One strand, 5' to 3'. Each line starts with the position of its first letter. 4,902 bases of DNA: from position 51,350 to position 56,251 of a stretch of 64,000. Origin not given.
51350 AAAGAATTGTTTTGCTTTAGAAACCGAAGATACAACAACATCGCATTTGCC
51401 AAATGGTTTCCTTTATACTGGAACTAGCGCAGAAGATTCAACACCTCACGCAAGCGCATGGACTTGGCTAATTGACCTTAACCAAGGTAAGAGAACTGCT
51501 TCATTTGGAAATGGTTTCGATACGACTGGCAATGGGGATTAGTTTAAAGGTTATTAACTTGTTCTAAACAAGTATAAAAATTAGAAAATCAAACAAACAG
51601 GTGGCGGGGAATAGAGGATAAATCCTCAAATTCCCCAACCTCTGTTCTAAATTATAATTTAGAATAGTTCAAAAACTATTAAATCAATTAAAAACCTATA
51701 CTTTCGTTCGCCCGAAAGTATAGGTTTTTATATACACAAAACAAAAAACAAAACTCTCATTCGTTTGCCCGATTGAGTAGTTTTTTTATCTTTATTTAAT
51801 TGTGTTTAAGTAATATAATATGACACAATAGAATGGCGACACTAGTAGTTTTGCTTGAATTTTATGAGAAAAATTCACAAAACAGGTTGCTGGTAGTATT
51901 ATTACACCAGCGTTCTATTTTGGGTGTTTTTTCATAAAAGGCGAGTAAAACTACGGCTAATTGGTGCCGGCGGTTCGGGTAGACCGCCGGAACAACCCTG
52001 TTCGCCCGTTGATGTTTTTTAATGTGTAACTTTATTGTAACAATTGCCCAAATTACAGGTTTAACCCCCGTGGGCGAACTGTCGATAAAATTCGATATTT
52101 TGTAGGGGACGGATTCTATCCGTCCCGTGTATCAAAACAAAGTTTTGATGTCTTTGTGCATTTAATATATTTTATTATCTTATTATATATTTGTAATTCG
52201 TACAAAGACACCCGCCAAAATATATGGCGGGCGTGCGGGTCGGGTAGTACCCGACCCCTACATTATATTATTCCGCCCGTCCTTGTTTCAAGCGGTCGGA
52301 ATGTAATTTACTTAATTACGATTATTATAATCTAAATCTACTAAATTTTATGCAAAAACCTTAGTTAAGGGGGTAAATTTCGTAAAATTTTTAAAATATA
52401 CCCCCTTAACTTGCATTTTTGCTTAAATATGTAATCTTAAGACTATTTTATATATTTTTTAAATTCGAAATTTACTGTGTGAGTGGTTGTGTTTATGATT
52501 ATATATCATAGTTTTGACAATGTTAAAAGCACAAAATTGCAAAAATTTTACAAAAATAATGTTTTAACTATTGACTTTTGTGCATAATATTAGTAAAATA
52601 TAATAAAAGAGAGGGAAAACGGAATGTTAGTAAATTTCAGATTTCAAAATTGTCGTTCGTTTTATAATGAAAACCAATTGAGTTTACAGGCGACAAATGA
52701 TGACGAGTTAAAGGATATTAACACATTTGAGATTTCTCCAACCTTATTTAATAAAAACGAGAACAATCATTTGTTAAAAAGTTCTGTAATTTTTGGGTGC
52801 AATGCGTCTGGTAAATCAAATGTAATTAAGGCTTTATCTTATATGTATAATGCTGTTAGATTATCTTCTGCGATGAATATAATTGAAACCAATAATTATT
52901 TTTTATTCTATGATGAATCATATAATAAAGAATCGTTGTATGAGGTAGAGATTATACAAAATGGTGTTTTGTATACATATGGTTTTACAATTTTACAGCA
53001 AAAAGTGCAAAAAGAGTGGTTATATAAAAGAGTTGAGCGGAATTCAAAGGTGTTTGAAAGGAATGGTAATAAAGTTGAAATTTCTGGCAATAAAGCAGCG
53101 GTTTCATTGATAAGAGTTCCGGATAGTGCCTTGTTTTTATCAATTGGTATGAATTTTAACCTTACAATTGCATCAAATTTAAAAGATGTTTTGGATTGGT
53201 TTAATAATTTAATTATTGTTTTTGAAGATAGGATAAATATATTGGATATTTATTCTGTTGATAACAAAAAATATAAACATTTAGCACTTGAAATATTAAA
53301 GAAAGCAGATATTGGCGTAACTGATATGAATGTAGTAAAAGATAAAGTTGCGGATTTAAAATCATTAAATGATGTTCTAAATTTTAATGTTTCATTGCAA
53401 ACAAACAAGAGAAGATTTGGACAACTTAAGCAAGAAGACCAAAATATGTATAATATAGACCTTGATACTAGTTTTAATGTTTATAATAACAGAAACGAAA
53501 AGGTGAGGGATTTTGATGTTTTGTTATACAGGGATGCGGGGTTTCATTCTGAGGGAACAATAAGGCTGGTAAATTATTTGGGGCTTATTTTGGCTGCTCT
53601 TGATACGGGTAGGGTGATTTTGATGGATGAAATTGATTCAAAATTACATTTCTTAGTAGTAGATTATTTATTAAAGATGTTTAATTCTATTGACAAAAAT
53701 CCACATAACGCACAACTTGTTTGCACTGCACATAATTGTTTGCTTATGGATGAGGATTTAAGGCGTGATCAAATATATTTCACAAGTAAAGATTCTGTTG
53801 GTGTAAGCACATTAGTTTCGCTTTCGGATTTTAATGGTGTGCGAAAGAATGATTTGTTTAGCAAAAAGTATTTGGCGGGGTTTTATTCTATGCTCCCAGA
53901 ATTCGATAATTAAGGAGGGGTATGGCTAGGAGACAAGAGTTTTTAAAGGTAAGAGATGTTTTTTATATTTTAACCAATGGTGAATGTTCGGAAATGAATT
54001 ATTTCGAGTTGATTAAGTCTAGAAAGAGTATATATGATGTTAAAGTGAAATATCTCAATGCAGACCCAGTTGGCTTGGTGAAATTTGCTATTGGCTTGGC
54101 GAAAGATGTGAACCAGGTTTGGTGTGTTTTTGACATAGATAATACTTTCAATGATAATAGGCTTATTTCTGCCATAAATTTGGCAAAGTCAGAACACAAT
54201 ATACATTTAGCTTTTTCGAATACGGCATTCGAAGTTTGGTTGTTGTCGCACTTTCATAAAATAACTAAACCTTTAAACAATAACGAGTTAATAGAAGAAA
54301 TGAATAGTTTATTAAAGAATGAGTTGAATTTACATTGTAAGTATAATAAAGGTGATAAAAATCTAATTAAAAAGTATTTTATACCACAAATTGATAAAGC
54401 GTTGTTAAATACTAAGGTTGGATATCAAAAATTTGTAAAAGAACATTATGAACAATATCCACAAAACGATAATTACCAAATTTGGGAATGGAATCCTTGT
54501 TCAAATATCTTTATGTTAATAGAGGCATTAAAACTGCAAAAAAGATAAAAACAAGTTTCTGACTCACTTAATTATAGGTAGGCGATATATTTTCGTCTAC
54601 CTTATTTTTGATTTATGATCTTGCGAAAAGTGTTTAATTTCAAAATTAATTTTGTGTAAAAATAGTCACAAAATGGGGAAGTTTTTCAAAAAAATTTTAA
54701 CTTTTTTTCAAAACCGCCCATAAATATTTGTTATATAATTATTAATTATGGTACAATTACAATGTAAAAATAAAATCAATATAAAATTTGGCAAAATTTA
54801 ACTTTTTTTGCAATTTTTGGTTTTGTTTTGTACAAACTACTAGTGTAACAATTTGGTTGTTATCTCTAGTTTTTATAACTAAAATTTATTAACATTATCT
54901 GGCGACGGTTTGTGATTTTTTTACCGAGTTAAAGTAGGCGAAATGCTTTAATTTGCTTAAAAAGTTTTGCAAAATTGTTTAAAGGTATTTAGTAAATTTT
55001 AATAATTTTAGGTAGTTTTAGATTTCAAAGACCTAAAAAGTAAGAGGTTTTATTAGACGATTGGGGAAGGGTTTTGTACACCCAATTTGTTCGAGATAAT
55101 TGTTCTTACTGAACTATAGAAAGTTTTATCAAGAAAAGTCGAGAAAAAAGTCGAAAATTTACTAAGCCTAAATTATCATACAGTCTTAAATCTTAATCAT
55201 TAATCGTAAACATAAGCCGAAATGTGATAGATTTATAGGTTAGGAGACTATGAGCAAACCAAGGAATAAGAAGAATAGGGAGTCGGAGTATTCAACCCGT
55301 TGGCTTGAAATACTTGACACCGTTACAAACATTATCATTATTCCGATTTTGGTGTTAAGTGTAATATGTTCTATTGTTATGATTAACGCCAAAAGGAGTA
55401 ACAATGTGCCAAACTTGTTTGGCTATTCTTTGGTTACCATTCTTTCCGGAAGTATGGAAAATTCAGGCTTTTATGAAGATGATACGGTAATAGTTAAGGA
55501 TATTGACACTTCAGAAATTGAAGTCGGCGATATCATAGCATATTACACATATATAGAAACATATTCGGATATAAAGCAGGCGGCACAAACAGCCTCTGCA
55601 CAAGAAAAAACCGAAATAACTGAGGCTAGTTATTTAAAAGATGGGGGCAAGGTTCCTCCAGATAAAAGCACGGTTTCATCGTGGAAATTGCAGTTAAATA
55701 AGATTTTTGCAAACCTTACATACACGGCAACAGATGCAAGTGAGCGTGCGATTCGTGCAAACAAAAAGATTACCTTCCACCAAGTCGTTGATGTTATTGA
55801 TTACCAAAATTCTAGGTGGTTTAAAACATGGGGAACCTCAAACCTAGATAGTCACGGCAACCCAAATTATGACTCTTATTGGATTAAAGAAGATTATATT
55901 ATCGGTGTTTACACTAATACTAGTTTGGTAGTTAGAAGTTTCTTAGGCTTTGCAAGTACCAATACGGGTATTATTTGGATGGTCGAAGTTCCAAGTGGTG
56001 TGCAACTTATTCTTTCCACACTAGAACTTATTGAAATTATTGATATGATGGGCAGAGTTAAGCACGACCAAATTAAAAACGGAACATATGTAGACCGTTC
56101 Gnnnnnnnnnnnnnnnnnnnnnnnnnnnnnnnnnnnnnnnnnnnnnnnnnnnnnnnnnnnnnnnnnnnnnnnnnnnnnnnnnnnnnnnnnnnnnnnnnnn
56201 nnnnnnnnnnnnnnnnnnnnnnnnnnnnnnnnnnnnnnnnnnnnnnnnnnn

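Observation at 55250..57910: SipW/ER-type signal peptidase fused to a ~630-aa repeat and orphan-domain extension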

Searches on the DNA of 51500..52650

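Call 53: search_rna_families(source=window, start=51500, end=52650, threshold=evalue, max_evalue=1)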
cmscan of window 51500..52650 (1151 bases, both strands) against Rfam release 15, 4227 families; matches with E-value up to 1: 11.
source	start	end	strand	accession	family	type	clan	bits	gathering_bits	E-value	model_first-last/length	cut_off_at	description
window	52346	52428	+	RF03585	mir-3938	Gene; miRNA;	-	28.9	94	0.0016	1-88/88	no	mir-3938 microRNA precursor family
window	51683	51761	-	RF02064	STnc370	Gene; sRNA;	-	28.1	54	0.25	1-71/71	no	Enterobacterial sRNA STnc370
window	52345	52427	-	RF03601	MIR7993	Gene; miRNA;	-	23.1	100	0.2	1-138/138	no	MIR7993 microRNA precursor family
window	52347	52427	+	RF04195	MIR6217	Gene; miRNA;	-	22.7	110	0.017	1-228/228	no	MIR6217 microRNA precursor family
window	51860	51939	+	RF03370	mir-2566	Gene; miRNA;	-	22.5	86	0.23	1-83/83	no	mir-2566 microRNA precursor family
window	51610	51681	+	RF02273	FsrA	Gene;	-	20.5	80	0.15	1-83/83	no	FsrA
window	51690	51729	-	RF03664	MIR6288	Gene; miRNA;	-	20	74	0.6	1-92/92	no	MIR6288 microRNA precursor family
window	51843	51955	+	RF04157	MIR9486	Gene; miRNA;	-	19.5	100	0.59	1-119/119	no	MIR9486 microRNA precursor family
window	51846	51953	+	RF04195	MIR6217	Gene; miRNA;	-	16.3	110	0.73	1-228/228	no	MIR6217 microRNA precursor family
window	51667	51731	+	RF02377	SurA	Gene; sRNA;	-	13.9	100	0.46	1-279/279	no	SurA sRNA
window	51785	51832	-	RF02350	psRNA6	Gene; sRNA;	-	12.5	60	0.76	1-333/333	no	Nitrosomonas sRNA psRNA6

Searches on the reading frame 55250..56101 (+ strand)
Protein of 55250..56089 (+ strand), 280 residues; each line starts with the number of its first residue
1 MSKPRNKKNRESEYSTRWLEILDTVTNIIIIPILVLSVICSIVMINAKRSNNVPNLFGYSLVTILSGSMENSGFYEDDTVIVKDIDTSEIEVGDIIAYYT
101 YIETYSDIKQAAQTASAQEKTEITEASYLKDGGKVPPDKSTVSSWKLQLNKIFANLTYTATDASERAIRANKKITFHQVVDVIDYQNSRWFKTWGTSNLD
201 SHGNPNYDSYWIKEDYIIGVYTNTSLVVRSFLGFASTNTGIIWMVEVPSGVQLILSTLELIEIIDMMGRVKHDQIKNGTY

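Call 22: search_protein_families(library=ncbifam, proteins=[window:55250-56089:+], max_evalue=1)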
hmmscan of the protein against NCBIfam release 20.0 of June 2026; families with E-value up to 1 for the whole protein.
window:55250-56089:+ (280 aa): 3 families
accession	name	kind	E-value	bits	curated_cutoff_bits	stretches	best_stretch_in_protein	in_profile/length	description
NF046067.1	SigPepSipWBacil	equivalog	4.5e-14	52.4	190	2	25-99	4-78/189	signal peptidase I SipW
TIGR02228.1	sigpep_I_arch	equivalog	1.4e-11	44.5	51.85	2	26-102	4-73/158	signal peptidase I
NF058541.1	SusR_regulator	equivalog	0.29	10.3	480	1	66-172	89-196/515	SusR family glycan utilization regulator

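Call 23: search_solved_structures(query=window:55250-56089:+, max_evalue=10, show_alignments=3)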
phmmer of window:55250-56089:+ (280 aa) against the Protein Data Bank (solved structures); distinct sequences matched with E-value up to 10: 1.
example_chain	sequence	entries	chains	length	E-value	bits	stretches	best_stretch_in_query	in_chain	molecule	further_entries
3f1x_A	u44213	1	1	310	0.28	14.1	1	198-254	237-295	Serine acetyltransferase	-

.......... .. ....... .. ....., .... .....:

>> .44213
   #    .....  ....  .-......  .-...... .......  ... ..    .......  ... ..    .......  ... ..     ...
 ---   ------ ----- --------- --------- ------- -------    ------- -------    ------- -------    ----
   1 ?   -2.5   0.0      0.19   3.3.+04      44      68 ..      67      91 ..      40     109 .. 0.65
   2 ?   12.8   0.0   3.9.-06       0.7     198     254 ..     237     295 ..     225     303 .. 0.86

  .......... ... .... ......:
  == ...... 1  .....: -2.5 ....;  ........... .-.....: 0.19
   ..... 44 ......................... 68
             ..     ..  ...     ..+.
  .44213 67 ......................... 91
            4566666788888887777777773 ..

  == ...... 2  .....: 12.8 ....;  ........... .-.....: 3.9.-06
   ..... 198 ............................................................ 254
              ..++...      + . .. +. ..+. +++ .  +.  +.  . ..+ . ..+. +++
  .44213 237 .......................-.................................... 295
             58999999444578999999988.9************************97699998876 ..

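Call 26: search_solved_structures(query=A3, max_evalue=10, show_alignments=4)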
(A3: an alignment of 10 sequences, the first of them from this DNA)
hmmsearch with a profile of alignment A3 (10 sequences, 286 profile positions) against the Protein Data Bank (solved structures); distinct sequences matched with E-value up to 10: 0.

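Call 28: find_homologous_proteins(query=A3, max_evalue=1)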
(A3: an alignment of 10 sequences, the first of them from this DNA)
Query A3 (10 sequences) (284 aa, profile of the alignment): 60 proteins with E <= 1 among 4134 candidates.
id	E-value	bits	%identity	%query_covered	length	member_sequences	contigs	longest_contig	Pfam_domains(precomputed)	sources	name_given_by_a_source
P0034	4.5e-144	497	93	99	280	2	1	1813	-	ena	-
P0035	7.5e-56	208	68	46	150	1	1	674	-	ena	-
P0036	1.3e-54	204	54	51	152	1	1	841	-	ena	-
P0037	9.4e-35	139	88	27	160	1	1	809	-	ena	-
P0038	1.5e-33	135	29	96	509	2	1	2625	-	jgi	-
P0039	4.7e-31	126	32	93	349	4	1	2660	-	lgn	-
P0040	1.1e-29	122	33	82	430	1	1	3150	-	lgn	-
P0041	6.2e-29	120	26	98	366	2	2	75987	-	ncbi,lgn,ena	-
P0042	3.4e-28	117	27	94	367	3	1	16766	-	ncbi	-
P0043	8.2e-28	116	28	94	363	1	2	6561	-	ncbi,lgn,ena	-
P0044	6.0e-26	110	26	92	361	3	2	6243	-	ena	-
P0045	6.9e-22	96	26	78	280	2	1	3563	-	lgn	-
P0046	4.7e-13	67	22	87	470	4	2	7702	-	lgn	-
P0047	2.1e-12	65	36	29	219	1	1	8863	-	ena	-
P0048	2.7e-12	65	36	29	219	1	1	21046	-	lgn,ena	-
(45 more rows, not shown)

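Call 58: search_protein_families(library=pfam, alignment_id=A6, max_evalue=0.01)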
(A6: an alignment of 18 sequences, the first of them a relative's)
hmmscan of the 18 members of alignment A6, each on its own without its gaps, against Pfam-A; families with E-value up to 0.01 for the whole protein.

A. member 1, P0054 (201 aa): 2 families
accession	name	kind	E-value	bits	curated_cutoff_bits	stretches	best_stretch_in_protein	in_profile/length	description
PF10502.14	Peptidase_S26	-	3.2e-05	24.4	22.9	1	39-92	19-71/168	Signal peptidase, peptidase S26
PF00717.28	Peptidase_S24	-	0.00014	22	23.3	1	50-98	42-86/116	Peptidase S24-like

B. families by the number of members that match (of 18 scanned): 7 families
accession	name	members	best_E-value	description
PF10502.14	Peptidase_S26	17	5.1e-07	Signal peptidase, peptidase S26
PF00717.28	Peptidase_S24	10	2.6e-05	Peptidase S24-like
PF14264.12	Glucos_trans_II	1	0.00041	Glucosyl transferase GtrII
PF13800.11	Sigma_reg_N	1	0.0035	Sigma factor regulator N-terminal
PF18895.5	T4SS_pilin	1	0.0037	Type IV secretion system pilin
PF22848.2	ASD1_dom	1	0.0047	Alpha-L-arabinofuranosidase 1 domain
PF04995.19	CcmD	1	0.0059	Heme exporter protein D (CcmD)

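Call 61: find_encoding_contigs(protein=P0041, flank=6000, max_places=2)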
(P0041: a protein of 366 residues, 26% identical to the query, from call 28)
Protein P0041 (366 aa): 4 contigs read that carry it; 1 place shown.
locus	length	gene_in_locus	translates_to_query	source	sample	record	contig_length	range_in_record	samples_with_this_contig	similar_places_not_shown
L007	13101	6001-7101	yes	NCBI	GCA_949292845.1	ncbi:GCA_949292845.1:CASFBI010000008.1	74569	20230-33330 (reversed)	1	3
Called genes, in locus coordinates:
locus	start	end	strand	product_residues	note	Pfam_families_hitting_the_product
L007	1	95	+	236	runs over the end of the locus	PF11967:RecO_N, PF02565:RecO_C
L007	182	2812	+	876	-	PF01326:PPDK_N, PF00391:PEP-utilizers, PF02896:PEP-utilizers_C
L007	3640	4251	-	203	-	-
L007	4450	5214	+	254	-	PF01522:Polysacc_deac_1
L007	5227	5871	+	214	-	PF00436:SSB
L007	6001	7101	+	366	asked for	-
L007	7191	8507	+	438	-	PF01938:TRAM (weak), PF05958:tRNA_U5-meth_tr, PF02475:TRM5-TYW2_MTfase (weak), PF03602:Cons_hypoth95, PF05175:MTS (weak), PF13847:Methyltransf_31 (weak)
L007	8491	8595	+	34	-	-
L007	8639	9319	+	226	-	PF00899:ThiF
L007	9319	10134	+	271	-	PF01171:ATP_bind_3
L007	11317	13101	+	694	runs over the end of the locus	PF22896:OB_RNR_1st (weak), PF08206:OB_RNB, PF17876:CSD2, PF00773:RNB, PF00575:S1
